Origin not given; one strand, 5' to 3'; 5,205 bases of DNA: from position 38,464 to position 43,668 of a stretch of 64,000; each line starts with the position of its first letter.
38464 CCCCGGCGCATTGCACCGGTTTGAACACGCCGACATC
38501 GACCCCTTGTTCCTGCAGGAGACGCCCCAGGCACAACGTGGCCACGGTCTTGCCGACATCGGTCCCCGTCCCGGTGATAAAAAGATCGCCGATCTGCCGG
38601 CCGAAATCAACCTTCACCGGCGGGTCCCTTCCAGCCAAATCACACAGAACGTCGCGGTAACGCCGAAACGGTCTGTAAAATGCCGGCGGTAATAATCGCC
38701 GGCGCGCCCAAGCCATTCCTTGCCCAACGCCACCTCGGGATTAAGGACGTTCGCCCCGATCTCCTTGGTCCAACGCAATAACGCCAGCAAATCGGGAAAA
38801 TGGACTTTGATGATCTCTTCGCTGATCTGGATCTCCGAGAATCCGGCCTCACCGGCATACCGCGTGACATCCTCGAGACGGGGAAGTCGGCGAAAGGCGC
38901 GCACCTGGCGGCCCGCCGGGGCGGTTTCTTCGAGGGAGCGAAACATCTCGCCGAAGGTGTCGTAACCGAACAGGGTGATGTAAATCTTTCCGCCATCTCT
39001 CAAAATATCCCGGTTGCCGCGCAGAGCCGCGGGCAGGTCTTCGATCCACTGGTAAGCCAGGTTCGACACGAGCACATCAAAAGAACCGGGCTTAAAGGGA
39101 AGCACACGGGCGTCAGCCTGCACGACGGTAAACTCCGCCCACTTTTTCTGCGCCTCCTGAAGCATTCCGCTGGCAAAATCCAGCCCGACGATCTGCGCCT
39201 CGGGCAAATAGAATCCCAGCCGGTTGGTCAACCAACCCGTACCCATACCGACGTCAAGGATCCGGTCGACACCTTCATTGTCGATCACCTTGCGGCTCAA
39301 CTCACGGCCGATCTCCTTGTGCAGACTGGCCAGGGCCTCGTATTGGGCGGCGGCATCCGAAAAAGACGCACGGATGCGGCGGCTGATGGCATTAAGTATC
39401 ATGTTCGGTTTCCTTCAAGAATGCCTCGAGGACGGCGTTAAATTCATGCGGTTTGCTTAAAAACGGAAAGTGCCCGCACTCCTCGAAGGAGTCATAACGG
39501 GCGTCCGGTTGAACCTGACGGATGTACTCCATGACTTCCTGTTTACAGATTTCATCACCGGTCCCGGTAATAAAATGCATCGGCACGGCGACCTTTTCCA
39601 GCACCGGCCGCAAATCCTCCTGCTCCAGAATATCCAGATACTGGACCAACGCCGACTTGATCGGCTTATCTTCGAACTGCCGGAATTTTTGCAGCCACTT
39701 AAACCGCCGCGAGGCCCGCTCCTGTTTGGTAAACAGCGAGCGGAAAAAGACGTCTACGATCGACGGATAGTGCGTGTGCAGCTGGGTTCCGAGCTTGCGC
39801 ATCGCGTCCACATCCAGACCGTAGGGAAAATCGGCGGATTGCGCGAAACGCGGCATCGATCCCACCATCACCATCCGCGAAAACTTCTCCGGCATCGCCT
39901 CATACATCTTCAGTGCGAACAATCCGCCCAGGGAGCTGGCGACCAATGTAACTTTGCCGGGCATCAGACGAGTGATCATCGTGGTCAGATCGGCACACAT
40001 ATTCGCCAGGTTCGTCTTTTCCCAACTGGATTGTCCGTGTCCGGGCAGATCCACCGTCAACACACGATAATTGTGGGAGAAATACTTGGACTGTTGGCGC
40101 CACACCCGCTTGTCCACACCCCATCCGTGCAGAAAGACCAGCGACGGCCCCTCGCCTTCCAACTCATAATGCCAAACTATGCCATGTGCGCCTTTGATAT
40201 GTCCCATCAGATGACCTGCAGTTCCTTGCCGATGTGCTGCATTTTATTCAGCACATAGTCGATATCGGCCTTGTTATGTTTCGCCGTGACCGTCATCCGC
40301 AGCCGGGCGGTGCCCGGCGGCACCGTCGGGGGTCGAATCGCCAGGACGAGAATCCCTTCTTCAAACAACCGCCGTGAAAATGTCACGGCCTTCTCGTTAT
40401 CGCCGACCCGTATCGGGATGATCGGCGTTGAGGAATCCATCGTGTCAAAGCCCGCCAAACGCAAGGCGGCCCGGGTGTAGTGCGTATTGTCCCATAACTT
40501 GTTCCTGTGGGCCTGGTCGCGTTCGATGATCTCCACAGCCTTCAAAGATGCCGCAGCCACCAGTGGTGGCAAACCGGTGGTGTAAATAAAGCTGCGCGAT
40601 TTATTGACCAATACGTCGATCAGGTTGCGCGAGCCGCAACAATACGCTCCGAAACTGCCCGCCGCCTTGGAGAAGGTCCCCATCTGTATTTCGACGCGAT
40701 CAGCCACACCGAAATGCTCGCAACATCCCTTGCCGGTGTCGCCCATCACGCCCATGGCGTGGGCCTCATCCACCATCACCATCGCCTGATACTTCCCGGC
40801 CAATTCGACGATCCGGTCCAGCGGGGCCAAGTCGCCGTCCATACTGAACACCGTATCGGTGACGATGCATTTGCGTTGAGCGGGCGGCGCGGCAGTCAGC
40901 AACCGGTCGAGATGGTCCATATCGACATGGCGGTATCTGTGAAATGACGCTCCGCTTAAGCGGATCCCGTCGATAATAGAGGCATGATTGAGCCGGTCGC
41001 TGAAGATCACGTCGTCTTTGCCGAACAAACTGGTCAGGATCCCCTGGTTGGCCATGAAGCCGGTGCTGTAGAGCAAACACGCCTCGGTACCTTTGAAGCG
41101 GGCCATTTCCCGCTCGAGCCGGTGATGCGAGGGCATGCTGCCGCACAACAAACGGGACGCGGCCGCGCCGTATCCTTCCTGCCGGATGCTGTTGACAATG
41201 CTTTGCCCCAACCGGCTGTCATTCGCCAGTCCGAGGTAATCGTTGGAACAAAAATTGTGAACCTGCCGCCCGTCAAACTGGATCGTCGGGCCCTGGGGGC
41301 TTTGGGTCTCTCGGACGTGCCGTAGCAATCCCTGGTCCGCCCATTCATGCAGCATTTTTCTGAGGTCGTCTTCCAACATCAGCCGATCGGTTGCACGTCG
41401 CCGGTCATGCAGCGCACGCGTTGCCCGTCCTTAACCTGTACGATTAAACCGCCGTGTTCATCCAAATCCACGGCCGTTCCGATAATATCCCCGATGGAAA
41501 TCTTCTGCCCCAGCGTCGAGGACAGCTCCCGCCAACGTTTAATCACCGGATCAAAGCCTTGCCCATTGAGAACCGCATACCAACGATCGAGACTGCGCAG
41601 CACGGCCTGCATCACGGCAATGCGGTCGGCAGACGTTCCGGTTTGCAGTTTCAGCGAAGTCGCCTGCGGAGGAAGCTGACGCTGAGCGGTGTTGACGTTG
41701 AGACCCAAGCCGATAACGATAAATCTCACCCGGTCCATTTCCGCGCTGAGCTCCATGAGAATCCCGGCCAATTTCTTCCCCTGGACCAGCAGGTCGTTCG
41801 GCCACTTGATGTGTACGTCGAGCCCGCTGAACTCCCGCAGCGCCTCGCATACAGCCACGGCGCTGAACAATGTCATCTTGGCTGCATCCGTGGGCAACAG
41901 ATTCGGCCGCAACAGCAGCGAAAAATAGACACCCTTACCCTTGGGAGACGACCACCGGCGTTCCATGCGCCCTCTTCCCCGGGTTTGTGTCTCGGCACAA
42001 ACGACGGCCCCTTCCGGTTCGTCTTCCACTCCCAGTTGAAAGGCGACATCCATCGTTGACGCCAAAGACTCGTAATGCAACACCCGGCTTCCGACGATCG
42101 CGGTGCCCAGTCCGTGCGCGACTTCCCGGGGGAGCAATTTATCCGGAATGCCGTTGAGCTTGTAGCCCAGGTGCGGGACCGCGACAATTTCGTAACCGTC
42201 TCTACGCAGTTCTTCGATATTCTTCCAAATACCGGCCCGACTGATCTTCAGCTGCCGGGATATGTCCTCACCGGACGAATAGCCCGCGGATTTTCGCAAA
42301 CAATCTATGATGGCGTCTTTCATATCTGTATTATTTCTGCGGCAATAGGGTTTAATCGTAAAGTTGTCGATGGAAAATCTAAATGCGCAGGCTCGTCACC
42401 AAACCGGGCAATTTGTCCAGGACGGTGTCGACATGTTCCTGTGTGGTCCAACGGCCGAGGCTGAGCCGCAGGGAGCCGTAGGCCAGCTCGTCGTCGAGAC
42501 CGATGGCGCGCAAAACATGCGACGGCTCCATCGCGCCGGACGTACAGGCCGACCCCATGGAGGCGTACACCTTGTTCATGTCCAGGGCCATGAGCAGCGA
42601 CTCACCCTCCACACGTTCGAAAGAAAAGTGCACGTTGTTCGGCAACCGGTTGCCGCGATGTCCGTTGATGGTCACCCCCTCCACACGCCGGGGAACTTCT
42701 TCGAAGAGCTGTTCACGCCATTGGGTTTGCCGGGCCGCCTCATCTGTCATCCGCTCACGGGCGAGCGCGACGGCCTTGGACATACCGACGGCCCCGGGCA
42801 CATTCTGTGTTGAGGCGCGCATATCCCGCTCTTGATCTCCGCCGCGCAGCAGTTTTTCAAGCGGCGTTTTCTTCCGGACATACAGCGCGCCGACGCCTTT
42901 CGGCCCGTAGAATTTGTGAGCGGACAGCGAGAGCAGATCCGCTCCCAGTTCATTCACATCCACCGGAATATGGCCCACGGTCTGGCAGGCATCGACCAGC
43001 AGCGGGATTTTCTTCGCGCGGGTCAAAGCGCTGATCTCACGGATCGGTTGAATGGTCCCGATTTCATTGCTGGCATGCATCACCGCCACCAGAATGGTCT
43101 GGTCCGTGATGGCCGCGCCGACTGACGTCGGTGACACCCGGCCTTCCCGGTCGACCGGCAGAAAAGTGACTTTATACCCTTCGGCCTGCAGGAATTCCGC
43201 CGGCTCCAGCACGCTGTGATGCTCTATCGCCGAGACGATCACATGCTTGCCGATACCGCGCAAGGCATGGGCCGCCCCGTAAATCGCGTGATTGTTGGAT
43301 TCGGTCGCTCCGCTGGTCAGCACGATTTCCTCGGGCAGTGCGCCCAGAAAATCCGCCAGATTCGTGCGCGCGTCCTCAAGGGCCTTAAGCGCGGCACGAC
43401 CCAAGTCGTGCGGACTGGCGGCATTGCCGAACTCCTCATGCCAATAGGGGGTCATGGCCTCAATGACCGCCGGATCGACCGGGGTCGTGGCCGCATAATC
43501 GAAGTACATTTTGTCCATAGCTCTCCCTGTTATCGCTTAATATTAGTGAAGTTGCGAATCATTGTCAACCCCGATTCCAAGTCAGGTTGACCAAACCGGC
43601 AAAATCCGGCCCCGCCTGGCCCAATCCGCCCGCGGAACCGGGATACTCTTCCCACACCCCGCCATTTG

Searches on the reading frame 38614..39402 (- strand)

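Call 65: search_protein_families(library=pfam, proteins=[window:38614-39402:-], max_evalue=0.0001)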
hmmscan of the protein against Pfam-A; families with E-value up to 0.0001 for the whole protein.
window:38614-39402:- (262 aa): 6 families
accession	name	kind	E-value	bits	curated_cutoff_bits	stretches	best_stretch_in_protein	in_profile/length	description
PF13649.12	Methyltransf_25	-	2.6e-18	66.9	27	1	48-138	1-97/97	Methyltransferase domain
PF08241.18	Methyltransf_11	-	2.7e-18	66.8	21.2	1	49-142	1-95/95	Methyltransferase domain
PF08242.18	Methyltransf_12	-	1.4e-12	48.6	30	1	49-140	1-98/98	Methyltransferase domain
PF13847.12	Methyltransf_31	-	5.1e-12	46.1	27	1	46-149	5-114/145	Methyltransferase domain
PF13489.12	Methyltransf_23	-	8.9e-11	42.2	27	1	33-189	11-160/164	Methyltransferase domain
PF01209.24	Ubie_methyltran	-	4e-10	39.9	20.1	1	10-143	9-152/233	ubiE/COQ5 methyltransferase family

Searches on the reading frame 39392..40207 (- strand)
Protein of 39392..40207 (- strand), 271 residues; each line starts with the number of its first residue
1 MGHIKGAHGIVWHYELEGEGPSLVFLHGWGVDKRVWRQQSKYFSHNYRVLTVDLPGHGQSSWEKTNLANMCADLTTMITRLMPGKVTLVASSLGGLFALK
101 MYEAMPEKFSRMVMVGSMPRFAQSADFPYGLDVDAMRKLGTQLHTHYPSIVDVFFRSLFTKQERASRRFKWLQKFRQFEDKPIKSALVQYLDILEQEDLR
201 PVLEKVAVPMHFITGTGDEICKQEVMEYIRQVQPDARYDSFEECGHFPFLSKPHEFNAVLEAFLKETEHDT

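Call 65: search_protein_families(library=pfam, proteins=[window:39392-40207:-], max_evalue=0.0001)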
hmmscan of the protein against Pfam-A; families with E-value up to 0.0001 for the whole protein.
window:39392-40207:- (271 aa): 3 families
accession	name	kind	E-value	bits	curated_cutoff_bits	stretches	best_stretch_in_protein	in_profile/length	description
PF00561.26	Abhydrolase_1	-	5.1e-25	89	25.8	1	21-253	1-245/245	alpha/beta hydrolase fold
PF12697.13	Abhydrolase_6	-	1.5e-22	81.8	26.3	1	23-258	1-216/217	Alpha/beta hydrolase family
PF12146.15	Hydrolase_4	-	7.7e-14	52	27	1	23-246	7-232/239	Serine aminopeptidase, S33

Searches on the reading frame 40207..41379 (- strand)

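Call 44: search_protein_families(library=pfam, proteins=[window:40207-41379:-], max_evalue=0.001)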
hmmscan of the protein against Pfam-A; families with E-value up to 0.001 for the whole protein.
window:40207-41379:- (390 aa): 4 families
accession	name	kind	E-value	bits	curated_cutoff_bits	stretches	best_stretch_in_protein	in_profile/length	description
PF00155.27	Aminotran_1_2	-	1.2e-63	215.9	19.7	1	39-379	2-360/361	Aminotransferase class I and II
PF01053.26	Cys_Met_Meta_PP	-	1.4e-06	27.6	27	1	83-211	52-180/381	Cys/Met metabolism PLP-dependent enzyme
PF01276.26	OKR_DC_1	-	5.3e-05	22.6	27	1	109-208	93-207/417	Orn/Lys/Arg decarboxylase, major domain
PF01212.27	Beta_elim_lyase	-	0.00026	20.8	27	1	80-256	29-218/288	Beta-eliminating lyase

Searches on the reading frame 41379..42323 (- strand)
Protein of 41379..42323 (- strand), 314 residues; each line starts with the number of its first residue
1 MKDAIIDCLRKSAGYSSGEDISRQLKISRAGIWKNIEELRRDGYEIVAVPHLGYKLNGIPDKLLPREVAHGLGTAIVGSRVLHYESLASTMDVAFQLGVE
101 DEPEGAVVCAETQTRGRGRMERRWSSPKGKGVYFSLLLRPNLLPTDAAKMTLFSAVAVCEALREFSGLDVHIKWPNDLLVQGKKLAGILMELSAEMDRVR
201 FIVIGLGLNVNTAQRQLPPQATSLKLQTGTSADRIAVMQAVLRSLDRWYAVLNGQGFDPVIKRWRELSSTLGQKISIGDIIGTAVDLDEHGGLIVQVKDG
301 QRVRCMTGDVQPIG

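Call 44: search_protein_families(library=pfam, proteins=[window:41379-42323:-], max_evalue=0.001)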
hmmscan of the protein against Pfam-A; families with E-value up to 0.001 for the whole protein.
window:41379-42323:- (314 aa): 5 families
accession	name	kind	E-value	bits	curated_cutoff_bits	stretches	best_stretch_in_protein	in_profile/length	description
PF03099.24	BPL_LplA_LipB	-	6e-24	84.9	21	1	86-209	4-133/133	Biotin/lipoate A/B protein ligase family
PF08279.18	HTH_11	-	4.9e-12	46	25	1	4-55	4-55/55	HTH domain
PF16917.10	BPL_LplA_LipB_2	-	2.2e-11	44.1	27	1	130-265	40-182/183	Biotin/lipoate A/B protein ligase family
PF02237.23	BPL_C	-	2.1e-05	24.8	21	1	278-310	9-45/48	Biotin protein ligase C terminal domain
PF13412.12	HTH_24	-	0.00043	20.2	21.9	1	5-44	8-46/48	Winged helix-turn-helix DNA-binding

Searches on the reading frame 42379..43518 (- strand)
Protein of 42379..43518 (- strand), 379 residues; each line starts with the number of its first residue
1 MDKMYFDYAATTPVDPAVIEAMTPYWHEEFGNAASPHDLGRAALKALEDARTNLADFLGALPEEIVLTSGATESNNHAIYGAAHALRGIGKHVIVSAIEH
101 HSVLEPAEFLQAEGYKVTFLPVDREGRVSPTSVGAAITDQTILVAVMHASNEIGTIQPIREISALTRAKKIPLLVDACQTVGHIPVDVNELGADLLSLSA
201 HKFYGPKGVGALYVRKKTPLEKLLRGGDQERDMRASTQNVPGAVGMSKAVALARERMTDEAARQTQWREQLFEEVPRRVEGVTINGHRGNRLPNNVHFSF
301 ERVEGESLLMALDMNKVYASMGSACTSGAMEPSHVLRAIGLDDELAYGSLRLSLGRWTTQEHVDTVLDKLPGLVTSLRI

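Call 44: search_protein_families(library=pfam, proteins=[window:42379-43518:-], max_evalue=0.001)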
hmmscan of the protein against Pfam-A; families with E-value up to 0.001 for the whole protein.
window:42379-43518:- (379 aa): 5 families
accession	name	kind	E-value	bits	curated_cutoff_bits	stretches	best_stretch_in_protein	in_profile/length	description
PF00266.25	Aminotran_5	-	2.6e-83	280.5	21.5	1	4-365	1-370/371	Aminotransferase class-V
PF01041.23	DegT_DnrJ_EryC1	-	2.6e-07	30.6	19.8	1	54-183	33-152/360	DegT/DnrJ/EryC1/StrS aminotransferase family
PF00155.27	Aminotran_1_2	-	4.2e-06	26.6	19.7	1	46-275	43-290/361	Aminotransferase class I and II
PF01212.27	Beta_elim_lyase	-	2.3e-05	24.3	27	1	46-202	36-199/288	Beta-eliminating lyase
PF01053.26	Cys_Met_Meta_PP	-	0.00033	19.8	27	1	71-204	72-200/381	Cys/Met metabolism PLP-dependent enzyme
